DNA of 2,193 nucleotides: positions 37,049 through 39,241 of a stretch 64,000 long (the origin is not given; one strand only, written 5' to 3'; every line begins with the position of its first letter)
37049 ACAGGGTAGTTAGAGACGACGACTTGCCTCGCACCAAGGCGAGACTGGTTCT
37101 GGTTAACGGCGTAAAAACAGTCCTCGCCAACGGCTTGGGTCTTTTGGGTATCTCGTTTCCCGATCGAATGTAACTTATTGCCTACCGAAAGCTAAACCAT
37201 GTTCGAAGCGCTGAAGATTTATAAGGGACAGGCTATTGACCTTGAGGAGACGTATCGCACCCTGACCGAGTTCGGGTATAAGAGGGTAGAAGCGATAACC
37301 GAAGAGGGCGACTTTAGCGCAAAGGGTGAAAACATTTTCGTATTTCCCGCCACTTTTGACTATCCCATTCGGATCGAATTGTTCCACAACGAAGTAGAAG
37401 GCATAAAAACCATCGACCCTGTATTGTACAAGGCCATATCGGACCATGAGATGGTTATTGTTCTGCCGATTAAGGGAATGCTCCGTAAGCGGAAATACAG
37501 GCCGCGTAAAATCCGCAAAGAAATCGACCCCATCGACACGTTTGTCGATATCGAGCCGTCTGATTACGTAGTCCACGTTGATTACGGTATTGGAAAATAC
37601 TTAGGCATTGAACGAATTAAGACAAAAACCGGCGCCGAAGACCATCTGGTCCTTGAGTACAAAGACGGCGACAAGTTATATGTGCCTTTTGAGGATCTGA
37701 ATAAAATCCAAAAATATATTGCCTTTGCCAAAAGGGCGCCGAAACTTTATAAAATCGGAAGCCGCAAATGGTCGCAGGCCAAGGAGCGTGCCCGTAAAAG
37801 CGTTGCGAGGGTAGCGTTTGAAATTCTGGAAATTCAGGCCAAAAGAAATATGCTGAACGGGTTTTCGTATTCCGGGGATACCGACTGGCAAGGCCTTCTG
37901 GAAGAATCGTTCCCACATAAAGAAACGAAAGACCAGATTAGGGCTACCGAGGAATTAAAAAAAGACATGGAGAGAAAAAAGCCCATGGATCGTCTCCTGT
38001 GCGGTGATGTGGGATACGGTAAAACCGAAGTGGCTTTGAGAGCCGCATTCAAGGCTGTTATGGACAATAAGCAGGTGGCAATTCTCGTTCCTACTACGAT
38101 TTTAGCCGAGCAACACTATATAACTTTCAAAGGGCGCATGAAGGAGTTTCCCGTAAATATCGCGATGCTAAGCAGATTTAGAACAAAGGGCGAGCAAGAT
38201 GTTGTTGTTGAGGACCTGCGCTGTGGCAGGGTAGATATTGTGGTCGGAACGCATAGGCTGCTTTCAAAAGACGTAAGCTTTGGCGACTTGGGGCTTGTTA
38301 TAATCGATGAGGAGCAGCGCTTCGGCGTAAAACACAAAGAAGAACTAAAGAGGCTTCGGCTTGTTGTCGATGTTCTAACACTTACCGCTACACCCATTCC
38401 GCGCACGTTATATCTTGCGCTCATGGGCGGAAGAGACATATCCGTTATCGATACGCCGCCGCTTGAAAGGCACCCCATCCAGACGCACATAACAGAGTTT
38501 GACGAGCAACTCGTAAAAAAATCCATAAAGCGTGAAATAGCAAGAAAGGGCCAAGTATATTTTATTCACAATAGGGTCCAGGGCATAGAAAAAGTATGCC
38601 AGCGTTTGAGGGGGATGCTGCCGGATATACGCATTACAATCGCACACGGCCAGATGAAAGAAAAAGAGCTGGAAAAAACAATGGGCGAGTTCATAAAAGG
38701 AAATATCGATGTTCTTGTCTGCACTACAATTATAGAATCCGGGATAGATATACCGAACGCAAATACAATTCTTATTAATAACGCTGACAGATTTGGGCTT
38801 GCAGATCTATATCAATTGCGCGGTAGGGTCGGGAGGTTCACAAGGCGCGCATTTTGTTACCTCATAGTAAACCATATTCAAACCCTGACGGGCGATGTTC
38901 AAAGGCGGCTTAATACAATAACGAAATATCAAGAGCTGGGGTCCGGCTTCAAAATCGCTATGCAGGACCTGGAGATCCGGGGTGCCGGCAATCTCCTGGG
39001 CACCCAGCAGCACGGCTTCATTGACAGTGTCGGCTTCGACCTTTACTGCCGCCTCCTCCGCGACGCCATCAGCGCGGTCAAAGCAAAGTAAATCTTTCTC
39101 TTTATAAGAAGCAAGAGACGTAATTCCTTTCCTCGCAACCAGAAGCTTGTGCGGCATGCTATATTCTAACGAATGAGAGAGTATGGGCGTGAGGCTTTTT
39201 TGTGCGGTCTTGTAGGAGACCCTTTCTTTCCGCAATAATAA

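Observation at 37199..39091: Mini-Mfd: a 630-aa transcription-repair coupling factor without the UvrA-recruiting N-terminal module or the D7 domain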

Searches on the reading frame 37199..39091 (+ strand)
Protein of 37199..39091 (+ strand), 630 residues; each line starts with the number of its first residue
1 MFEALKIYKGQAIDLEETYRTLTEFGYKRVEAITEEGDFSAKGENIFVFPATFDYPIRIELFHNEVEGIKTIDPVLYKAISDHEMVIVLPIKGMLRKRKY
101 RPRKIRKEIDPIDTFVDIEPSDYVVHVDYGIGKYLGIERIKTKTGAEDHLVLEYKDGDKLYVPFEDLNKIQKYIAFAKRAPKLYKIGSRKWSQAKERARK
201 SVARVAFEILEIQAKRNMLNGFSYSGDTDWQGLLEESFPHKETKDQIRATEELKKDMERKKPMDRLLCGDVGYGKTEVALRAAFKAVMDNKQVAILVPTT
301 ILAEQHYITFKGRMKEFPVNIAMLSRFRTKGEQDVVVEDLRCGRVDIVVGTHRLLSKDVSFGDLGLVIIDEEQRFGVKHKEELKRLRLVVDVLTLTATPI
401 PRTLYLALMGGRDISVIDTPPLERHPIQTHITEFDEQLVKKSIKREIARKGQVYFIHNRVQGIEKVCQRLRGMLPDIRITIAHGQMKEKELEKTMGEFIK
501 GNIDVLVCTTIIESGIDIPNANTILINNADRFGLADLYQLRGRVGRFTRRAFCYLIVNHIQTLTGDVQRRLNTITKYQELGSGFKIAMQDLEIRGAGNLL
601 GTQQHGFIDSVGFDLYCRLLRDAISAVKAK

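Call 3: search_protein_families(library=pfam, proteins=[window:37199-39091:+], max_evalue=0.1)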
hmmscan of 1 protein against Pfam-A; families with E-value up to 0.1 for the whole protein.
window:37199-39091:+ (630 aa): 11 families
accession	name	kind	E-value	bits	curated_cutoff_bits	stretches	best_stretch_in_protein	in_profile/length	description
PF00270.35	DEAD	-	2.5e-23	83.1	26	1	244-403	2-163/167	DEAD/DEAH box helicase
PF00271.37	Helicase_C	-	6.9e-23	81.5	23.5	1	443-547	10-109/110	Helicase conserved C-terminal domain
PF17757.6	UvrB_inter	-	9.4e-19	67.8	22.9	1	5-91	1-88/91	UvrB interaction domain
PF02559.22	CarD_TRCF_RID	-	1.8e-18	66.8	23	1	120-174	3-57/57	CarD-like/TRCF RID domain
PF04851.21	ResIII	-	7.7e-08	32.9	22.5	1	243-399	5-162/164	Type III restriction enzyme, res subunit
PF14814.11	UB2H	-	1.7e-05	25.2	27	1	7-56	1-50/85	Bifunctional transglycosylase second domain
PF22590.2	Cas3-like_C_2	-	5.6e-05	23.8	27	1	450-548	2-105/106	CRISPR-associated nuclease/helicase Cas3, C-terminal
PF19833.4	RecG_dom3_C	-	0.0002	21.8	26.8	1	583-607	4-28/87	ATP-dependent DNA helicase RecG, domain 3, C-terminal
PF00176.29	SNF2-rel_dom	-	0.0035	16.9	24.9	1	261-404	16-168/290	SNF2-related domain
PF13401.12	AAA_22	-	0.015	16.1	27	1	266-392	9-110/130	AAA domain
PF25199.1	nSTAND_NTPase5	-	0.04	14.2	34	1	226-303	7-83/145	Novel STAND NTPase 5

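Call 4: search_protein_families(library=ncbifam, proteins=[window:37199-39091:+], max_evalue=0.01)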
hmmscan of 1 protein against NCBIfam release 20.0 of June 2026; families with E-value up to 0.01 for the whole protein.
window:37199-39091:+ (630 aa): 41 families (the best 25 are shown)
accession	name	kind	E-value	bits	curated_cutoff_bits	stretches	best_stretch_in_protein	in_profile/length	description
TIGR00580.2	mfd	equivalog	1.4e-262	874.2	800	2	88-629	279-821/907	transcription-repair coupling factor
NF007966.0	PRK10689.1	equivalog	3e-193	644.5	1329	2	96-629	456-988/1148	transcription-repair coupling factor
NF008168.0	PRK10917.2-2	equivalog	9.4e-125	417.7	718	1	214-609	335-739/795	ATP-dependent DNA helicase RecG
NF008165.0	PRK10917.1-3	equivalog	7.5e-120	401.5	711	1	216-609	239-636/692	ATP-dependent DNA helicase RecG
TIGR00643.1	recG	equivalog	9.1e-115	384.7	659.4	1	228-608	223-608/629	ATP-dependent DNA helicase RecG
NF008170.0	PRK10917.2-4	equivalog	9e-103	344.7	975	1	235-609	394-772/826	ATP-dependent DNA helicase RecG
NF008163.0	PRK10917.1-1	equivalog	6.5e-101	338.7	796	1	210-609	237-644/692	ATP-dependent DNA helicase RecG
NF008164.0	PRK10917.1-2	equivalog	5.8e-99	332.3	785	1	212-607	247-645/704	ATP-dependent DNA helicase RecG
NF008166.0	PRK10917.1-4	equivalog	1.8e-92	310.6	864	1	226-606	261-654/705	ATP-dependent DNA helicase RecG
NF008167.0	PRK10917.2-1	equivalog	3.3e-80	270.2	995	1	234-607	277-686/744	ATP-dependent DNA helicase RecG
NF008169.0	PRK10917.2-3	equivalog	1.8e-60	205.2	555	1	236-606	224-581/610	ATP-dependent DNA helicase RecG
TIGR00595.1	priA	equivalog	3e-21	75.6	230.35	2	266-381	1-111/509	replication restart helicase PriA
NF003673.1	PRK05298.1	equivalog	1.1e-19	70.3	743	2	5-100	156-252/653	excinuclease ABC subunit UvrB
NF004066.1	PRK05580.1-3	equivalog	2.2e-19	69.3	813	2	234-381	245-385/788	primosomal protein N'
NF004070.0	PRK05580.2-2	equivalog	1.8e-18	66.1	921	1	199-381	154-331/729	primosomal protein N'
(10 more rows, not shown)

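Call 5: search_solved_structures(query=window:37199-39091:+, show_alignments=2)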
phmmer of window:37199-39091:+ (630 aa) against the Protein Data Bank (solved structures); distinct sequences matched with E-value up to 0.001: 76 (the best 60 are shown).
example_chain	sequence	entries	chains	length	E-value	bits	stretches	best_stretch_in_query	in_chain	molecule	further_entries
6x26_A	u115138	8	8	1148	2.7e-174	584.2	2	104-629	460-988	Transcription-repair-coupling factor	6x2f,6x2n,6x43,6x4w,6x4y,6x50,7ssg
2eyq_A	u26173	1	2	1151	2.7e-174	584.2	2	104-629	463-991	Transcription-repair coupling factor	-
9n07_A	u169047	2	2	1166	2.8e-174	584.1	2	104-629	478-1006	Transcription-repair-coupling factor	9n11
6xeo_A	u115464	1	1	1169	2.9e-174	584.1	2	104-629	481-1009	Transcription-repair-coupling factor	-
6ac6_A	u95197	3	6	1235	8.7e-173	579.2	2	105-629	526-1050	Mycobacterium smegmatis Mfd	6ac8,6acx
6aca_A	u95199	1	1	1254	5.8e-166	556.7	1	106-625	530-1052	Mycobacterium tuberculosis Mfd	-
13jq_A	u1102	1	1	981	3.5e-154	517.8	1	118-628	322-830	Transcription-repair-coupling factor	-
6m6a_M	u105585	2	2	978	9.2e-154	516.4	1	118-628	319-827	Transcription-repair-coupling factor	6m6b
1gm5_A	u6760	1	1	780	2.1e-84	287.3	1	234-617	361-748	RECG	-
9wm0_A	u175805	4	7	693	2.3e-67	231.1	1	225-610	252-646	ATP-dependent DNA helicase RecG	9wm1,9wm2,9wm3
2d7d_A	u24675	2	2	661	1.5e-12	50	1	12-143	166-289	UvrABC system protein B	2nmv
3v4r_A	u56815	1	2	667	1.6e-12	49.9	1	12-143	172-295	UvrABC system protein B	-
6o8e_A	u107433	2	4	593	4.5e-12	48.5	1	9-101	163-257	UvrABC system protein B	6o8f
6o8g_A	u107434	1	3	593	4.5e-12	48.4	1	9-101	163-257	UvrABC system protein B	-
6o8h_A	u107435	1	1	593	4.9e-12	48.3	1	9-101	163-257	UvrABC system protein B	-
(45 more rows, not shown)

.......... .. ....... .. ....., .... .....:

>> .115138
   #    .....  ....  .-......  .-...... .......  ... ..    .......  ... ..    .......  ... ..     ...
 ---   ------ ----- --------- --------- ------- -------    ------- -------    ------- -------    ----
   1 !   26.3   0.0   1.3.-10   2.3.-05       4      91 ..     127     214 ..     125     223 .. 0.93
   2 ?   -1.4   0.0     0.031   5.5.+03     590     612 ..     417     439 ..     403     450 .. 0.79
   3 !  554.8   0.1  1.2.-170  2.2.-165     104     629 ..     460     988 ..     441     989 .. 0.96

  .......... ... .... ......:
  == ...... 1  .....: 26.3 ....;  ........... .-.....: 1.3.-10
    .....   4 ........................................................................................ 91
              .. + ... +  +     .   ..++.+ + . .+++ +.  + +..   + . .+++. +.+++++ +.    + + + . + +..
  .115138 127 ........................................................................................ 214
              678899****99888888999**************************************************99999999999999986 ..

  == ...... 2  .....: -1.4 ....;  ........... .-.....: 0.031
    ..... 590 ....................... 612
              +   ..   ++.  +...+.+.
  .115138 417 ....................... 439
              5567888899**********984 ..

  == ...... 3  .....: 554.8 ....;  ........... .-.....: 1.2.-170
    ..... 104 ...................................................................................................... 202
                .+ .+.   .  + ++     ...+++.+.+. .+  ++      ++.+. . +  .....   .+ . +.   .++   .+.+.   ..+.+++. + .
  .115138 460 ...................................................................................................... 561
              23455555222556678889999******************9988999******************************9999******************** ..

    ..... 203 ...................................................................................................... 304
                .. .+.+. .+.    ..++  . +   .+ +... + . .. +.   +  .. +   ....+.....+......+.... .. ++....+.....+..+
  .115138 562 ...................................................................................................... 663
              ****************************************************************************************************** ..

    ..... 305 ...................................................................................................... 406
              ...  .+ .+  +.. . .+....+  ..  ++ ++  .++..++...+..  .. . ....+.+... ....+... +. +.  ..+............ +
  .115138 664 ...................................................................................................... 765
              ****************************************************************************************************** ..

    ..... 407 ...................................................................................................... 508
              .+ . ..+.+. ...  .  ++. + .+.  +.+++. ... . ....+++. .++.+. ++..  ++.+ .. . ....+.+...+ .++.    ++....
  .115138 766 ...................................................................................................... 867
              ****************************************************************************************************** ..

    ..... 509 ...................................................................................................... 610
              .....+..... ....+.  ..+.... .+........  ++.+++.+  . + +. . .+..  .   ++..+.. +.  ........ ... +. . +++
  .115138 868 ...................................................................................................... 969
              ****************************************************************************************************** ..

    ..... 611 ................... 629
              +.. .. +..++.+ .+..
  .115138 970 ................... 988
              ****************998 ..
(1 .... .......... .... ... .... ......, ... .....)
